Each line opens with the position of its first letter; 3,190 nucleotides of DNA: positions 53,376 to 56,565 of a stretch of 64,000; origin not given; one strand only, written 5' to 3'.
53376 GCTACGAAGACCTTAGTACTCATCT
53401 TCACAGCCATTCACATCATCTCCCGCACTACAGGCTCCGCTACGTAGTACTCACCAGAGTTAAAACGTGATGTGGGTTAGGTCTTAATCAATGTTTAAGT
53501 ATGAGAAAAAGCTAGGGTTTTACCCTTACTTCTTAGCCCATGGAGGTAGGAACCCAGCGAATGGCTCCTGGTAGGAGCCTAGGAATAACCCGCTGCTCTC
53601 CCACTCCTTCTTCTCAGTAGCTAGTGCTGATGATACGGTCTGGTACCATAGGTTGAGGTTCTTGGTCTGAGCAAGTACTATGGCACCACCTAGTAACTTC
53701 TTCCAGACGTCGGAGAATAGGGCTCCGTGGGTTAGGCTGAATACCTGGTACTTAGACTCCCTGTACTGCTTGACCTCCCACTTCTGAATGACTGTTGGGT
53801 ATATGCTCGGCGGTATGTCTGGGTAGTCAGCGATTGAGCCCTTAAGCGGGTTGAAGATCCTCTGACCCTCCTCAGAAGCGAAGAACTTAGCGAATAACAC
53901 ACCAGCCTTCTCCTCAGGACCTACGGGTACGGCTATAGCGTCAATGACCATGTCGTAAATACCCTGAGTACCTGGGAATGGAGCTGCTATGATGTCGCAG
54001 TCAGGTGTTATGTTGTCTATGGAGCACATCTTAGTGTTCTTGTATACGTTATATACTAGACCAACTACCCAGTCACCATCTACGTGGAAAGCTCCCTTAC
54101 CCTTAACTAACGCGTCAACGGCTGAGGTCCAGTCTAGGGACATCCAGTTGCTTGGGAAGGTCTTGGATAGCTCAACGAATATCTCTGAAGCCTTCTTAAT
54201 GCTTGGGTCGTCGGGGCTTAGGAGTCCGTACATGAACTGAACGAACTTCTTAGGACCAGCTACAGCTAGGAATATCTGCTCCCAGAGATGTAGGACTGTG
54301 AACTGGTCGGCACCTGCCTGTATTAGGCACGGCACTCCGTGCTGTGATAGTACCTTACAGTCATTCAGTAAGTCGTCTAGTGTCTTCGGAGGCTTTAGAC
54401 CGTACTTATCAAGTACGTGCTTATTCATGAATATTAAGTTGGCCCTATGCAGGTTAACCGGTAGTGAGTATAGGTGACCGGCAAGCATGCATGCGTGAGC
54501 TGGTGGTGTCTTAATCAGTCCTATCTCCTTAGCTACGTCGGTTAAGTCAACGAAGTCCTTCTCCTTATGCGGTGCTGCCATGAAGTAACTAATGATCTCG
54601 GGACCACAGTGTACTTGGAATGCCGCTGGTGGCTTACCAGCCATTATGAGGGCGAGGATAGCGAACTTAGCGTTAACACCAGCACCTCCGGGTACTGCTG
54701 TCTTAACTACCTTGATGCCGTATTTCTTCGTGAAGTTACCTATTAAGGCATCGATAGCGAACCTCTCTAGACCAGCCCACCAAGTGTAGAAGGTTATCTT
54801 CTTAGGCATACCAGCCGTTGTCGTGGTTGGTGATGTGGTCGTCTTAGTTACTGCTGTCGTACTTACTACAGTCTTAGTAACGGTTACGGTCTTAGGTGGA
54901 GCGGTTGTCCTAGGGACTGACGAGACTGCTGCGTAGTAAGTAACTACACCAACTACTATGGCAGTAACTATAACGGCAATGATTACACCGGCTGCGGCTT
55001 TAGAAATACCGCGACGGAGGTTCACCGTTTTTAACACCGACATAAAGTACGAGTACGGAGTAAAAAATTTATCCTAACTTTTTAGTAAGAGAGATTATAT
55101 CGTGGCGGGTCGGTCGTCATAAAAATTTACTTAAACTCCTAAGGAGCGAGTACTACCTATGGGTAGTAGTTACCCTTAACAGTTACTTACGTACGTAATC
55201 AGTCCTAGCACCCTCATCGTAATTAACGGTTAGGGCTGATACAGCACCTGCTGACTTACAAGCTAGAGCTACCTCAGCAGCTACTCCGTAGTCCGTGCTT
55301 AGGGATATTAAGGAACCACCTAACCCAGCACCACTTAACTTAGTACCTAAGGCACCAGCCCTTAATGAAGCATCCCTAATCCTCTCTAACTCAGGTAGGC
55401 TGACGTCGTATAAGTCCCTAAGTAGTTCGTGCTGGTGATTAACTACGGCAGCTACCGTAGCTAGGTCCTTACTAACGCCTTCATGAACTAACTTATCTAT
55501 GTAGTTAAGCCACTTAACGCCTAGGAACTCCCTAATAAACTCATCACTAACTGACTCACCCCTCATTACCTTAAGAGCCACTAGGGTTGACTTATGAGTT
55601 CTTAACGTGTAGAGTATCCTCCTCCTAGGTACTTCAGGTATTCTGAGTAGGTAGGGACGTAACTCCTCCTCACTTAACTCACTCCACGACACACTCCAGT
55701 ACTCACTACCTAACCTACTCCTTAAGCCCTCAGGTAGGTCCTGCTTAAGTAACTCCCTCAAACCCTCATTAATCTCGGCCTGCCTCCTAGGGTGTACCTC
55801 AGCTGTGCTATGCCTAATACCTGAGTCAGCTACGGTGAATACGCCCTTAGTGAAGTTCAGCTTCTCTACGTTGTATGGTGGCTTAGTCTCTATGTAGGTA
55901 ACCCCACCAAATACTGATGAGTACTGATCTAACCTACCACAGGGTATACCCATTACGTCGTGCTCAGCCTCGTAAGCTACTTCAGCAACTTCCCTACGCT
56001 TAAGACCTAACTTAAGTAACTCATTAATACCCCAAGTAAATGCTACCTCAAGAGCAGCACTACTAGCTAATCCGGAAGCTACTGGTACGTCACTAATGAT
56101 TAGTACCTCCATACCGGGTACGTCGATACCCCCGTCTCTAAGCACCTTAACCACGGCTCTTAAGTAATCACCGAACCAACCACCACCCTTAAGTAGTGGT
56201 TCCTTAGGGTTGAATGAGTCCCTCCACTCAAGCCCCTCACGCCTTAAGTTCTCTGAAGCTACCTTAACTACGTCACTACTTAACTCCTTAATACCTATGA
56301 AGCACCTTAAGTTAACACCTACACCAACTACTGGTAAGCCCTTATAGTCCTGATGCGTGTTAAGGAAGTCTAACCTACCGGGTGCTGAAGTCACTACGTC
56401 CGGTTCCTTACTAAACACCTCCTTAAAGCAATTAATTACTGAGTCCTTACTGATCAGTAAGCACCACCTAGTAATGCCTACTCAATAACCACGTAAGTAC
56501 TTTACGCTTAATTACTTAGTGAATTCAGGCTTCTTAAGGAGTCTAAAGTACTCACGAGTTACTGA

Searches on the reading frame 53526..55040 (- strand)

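Call 22: search_protein_families(library=pfam, proteins=[window:53526-55040:-], max_evalue=0.00001)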
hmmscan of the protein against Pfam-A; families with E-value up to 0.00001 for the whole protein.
window:53526-55040:- (504 aa): 2 families
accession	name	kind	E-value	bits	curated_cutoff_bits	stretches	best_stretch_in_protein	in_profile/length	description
PF01547.30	SBP_bac_1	-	6e-21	76.2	26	1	96-393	10-306/307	Bacterial extracellular solute-binding protein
PF13416.11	SBP_bac_8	-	6.3e-13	49.6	27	1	99-395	2-251/279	Bacterial extracellular solute-binding protein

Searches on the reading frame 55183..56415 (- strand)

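Call 22: search_protein_families(library=pfam, proteins=[window:55183-56415:-], max_evalue=0.00001)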
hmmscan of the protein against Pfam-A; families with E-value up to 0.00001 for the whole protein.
window:55183-56415:- (410 aa): 3 families
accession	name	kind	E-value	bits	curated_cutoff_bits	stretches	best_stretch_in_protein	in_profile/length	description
PF00288.32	GHMP_kinases_N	-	6.5e-20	71.6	22.3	1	84-171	2-87/87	GHMP kinases N terminal domain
PF08544.19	GHMP_kinases_C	-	5.6e-10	39.9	21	1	317-390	9-83/85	GHMP kinases C terminal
PF10509.15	GalKase_gal_bdg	-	6.3e-07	29.3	23.1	1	1-41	7-46/49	Galactokinase galactose-binding signature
